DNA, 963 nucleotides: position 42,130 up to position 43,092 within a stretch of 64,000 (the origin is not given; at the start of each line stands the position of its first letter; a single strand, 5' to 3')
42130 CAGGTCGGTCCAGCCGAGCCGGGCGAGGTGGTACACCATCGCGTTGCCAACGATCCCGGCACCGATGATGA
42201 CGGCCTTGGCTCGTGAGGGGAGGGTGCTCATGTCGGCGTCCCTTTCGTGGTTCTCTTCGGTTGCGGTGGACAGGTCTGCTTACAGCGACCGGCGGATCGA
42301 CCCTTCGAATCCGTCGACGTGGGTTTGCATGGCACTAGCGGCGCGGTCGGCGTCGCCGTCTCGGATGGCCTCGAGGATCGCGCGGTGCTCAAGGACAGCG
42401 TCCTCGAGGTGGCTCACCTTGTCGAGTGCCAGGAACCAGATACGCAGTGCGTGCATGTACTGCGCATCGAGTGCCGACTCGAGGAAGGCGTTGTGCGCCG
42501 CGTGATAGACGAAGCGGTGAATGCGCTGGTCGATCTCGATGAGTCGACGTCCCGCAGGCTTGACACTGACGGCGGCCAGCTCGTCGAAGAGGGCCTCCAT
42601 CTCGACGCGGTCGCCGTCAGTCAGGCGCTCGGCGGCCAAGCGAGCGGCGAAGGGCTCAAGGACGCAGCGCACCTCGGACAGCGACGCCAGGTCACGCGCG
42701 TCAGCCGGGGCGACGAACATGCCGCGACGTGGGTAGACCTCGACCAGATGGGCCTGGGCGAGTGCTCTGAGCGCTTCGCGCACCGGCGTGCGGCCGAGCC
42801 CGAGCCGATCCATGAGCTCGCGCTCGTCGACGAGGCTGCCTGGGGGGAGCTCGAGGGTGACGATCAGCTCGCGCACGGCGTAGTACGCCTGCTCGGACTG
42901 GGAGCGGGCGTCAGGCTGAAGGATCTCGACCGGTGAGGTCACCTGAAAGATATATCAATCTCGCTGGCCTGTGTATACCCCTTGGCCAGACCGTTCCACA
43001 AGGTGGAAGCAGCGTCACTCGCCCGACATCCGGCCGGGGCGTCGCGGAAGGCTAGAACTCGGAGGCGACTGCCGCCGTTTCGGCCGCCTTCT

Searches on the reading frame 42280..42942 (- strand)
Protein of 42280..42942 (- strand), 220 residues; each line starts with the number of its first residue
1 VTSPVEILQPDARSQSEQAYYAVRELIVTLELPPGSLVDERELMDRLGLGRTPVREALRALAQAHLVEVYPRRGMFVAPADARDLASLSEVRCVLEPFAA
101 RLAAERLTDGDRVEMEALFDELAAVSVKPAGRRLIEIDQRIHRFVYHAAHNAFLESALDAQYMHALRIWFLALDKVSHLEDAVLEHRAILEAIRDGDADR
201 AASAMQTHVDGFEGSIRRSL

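Call 9: search_protein_families(library=pfam, proteins=[window:42280-42942:-], max_evalue=0.01)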
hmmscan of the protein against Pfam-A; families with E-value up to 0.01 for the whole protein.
window:42280-42942:- (220 aa): 2 families
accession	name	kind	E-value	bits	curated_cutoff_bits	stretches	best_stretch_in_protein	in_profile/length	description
PF07729.17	FCD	-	3e-27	95.9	24.3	1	88-210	2-124/125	FCD domain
PF00392.27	GntR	-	7e-17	61.3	27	1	16-77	2-64/64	Bacterial regulatory proteins, gntR family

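Call 10: search_protein_families(library=ncbifam, proteins=[window:42280-42942:-], max_evalue=0.01)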
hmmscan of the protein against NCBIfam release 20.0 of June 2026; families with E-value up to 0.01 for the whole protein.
window:42280-42942:- (220 aa): 17 families
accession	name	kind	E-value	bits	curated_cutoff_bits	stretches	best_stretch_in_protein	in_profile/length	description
TIGR03338.1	phnR_burk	equivalog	2.2e-25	89.5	271.5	1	21-210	18-207/212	phosphonate utilization associated transcriptional regulator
NF003011.0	PRK03837.1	subfamily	1.1e-18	67.8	260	2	82-210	101-227/241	transcriptional regulator NanR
NF008504.0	PRK11414.1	equivalog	1.9e-14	53.9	225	1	31-204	28-203/221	GntR family transcriptional regulator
NF007741.0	PRK10421.1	equivalog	3e-13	49.7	311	2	88-216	101-233/262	transcriptional regulator LldR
NF008576.0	PRK11534.1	equivalog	4.2e-13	49.5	218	1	18-209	11-210/225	DNA-binding transcriptional regulator CsiR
NF007442.0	PRK09990.1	equivalog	5.4e-13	49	301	1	22-215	18-234/256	transcriptional regulator GlcC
NF007588.0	PRK10225.1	equivalog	4.9e-08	32.6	442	1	21-210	16-225/257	Uxu operon transcriptional regulator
TIGR02018.2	his_ut_repres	equivalog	5.6e-07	29.2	220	1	22-84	7-70/226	histidine utilization transcriptional repressor HutC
NF007001.0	PRK09464.1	equivalog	9.7e-06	25.4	330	1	88-210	100-226/254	pyruvate dehydrogenase complex transcriptional repressor PdhR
NF052282.1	PLP_TF_PdxR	equivalog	4.2e-05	22.8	320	1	17-84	4-72/448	MocR-like pyridoxine biosynthesis transcription factor PdxR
TIGR03337.1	phnR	equivalog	0.00013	21.7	296.75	1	34-81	21-69/231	phosphonate utilization transcriptional regulator PhnR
NF052441.1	TransRegRv0792c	equivalog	0.00016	21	400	1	16-96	18-97/260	Rv0792c family HTH-type transcriptional regulator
NF053730.1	TransRegRv1152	equivalog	0.00017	21.5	170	1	24-88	26-91/120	Rv1152 family transcriptional regulator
TIGR02812.1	fadR_gamma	equivalog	0.0018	17.9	249.2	1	25-63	17-56/235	fatty acid metabolism transcriptional regulator FadR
NF003444.0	PRK04984.1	equivalog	0.0041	16.7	189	1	26-63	19-57/239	fatty acid metabolism transcriptional regulator FadR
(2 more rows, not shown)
